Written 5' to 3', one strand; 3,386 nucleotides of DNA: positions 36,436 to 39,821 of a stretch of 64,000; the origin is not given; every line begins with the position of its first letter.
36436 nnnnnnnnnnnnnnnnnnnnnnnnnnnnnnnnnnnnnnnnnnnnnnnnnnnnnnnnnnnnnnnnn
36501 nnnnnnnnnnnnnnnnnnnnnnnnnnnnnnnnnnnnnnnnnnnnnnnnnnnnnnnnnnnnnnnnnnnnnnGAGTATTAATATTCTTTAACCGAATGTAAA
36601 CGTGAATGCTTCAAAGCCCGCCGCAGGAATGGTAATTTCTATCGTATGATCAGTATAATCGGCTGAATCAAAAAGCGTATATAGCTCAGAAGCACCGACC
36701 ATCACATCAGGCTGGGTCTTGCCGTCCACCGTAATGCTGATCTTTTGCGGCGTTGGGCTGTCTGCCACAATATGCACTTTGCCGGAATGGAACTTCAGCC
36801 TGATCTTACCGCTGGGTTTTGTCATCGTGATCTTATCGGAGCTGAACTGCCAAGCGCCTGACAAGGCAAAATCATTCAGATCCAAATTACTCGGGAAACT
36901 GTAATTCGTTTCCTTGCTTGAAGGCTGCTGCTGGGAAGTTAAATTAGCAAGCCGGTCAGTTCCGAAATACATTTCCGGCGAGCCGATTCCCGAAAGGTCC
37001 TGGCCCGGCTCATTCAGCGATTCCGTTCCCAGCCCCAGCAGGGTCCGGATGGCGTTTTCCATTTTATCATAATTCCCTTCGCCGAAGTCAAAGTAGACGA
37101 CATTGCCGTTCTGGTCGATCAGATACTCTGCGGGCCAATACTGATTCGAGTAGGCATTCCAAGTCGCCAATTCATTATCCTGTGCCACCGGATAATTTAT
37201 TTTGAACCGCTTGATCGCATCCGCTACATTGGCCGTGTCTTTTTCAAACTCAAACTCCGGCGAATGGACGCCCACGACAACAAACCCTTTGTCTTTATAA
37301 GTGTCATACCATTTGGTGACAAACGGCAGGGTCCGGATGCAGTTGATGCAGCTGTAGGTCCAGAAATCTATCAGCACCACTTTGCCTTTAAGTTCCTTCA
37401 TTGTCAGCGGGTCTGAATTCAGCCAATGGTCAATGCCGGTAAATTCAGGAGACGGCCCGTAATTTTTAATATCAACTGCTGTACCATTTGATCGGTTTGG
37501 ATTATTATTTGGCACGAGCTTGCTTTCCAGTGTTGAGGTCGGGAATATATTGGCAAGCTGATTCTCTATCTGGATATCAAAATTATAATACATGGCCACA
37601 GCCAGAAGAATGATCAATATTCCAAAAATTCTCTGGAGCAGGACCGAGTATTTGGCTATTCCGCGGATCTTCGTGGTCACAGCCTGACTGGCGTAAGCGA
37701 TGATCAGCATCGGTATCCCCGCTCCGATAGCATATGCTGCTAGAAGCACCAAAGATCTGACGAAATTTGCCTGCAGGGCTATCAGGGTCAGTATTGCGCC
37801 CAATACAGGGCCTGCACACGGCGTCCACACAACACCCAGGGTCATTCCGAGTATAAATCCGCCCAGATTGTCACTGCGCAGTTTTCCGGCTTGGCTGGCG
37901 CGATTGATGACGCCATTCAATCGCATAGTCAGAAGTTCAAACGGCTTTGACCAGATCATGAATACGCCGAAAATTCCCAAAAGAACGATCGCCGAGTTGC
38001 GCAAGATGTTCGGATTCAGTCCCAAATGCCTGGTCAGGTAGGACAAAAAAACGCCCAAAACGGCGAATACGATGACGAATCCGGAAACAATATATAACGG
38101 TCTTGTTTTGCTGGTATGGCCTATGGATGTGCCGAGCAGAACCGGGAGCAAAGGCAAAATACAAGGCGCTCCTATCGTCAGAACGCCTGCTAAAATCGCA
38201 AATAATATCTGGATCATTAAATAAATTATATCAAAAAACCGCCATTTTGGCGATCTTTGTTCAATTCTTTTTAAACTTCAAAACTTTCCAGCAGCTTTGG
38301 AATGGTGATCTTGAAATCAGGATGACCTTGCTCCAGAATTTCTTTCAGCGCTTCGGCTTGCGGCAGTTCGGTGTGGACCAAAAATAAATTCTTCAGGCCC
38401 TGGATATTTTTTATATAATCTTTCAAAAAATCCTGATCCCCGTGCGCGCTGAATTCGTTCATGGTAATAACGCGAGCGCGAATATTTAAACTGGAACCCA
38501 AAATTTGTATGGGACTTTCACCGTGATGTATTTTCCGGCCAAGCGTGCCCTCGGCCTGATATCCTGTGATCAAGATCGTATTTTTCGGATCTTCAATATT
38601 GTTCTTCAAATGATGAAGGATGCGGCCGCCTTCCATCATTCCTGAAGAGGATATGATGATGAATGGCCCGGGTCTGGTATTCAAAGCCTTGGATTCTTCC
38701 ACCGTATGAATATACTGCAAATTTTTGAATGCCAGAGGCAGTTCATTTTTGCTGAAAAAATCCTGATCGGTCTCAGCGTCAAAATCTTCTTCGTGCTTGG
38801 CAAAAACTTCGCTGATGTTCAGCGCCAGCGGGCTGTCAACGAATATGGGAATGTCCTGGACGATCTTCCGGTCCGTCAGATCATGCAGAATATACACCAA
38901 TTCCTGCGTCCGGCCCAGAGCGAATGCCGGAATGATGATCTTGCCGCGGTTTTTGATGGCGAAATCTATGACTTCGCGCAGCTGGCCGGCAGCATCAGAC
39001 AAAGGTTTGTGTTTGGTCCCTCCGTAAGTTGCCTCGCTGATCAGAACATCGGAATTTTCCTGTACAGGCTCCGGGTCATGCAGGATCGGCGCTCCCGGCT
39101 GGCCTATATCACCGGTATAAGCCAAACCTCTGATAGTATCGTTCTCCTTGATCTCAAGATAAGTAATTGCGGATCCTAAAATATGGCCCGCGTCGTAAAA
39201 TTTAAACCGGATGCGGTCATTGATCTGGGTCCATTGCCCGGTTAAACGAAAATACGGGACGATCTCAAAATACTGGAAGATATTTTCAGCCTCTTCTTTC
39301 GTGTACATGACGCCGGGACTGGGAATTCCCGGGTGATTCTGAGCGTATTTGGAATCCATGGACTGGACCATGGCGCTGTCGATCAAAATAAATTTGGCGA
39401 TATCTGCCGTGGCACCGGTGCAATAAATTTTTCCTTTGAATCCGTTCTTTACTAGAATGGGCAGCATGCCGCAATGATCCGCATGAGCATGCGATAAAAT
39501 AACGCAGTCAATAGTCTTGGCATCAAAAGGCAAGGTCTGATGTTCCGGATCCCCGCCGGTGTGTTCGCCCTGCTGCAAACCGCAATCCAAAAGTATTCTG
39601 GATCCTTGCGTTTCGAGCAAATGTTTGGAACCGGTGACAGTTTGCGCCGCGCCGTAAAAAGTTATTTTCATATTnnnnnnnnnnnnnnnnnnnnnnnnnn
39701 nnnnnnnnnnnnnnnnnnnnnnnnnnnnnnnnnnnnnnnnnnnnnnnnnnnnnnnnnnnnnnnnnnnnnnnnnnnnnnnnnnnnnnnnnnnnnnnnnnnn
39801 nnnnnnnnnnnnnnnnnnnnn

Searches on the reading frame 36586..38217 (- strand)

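Call 87: search_protein_families(library=pfam, proteins=[window:36586-38217:-], max_evalue=0.0001)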
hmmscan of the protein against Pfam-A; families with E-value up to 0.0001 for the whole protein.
window:36586-38217:- (543 aa): 6 families
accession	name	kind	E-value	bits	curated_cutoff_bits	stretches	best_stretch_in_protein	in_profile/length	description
PF17991.7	Thioredoxin_10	-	1.1e-31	110.8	27.1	1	413-543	1-142/142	Thioredoxin like C-terminal domain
PF02683.22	DsbD_TM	-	6.8e-16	58.7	27.1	1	4-210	5-215/219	Cytochrome C biogenesis protein transmembrane domain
PF08534.16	Redoxin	-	3.4e-13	50.1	26.6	1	257-382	7-137/148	Redoxin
PF00578.27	AhpC-TSA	-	3.1e-11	43.7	26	1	268-375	15-123/124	AhpC/TSA family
PF13905.12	Thioredoxin_8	-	1.4e-10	41.8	27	1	278-373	1-94/94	Thioredoxin-like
PF13386.12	DsbD_2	-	1.6e-07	31.8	24.9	1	7-207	2-198/199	Cytochrome C biogenesis protein transmembrane region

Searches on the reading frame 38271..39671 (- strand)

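Call 87: search_protein_families(library=pfam, proteins=[window:38271-39671:-], max_evalue=0.0001)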
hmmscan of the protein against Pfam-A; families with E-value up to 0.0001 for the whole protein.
window:38271-39671:- (466 aa): 5 families
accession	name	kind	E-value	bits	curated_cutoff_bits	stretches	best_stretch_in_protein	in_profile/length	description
PF10996.14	Beta-Casp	-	1.4e-42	145.4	27.7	1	255-381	1-120/120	Beta-Casp domain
PF16661.11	Lactamase_B_6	-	3.8e-14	52.9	27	1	18-173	1-150/193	Metallo-beta-lactamase superfamily domain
PF00753.33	Lactamase_B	-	2.6e-10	41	22.7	1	18-248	10-194/196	Metallo-beta-lactamase superfamily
PF07521.17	RMMBL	-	1.3e-09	38.3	21.6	1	395-449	2-55/63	Zn-dependent metallo-hydrolase RNA specificity domain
PF12706.13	Lactamase_B_2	-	8.1e-08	32.5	27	1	25-90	2-68/200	Beta-lactamase superfamily domain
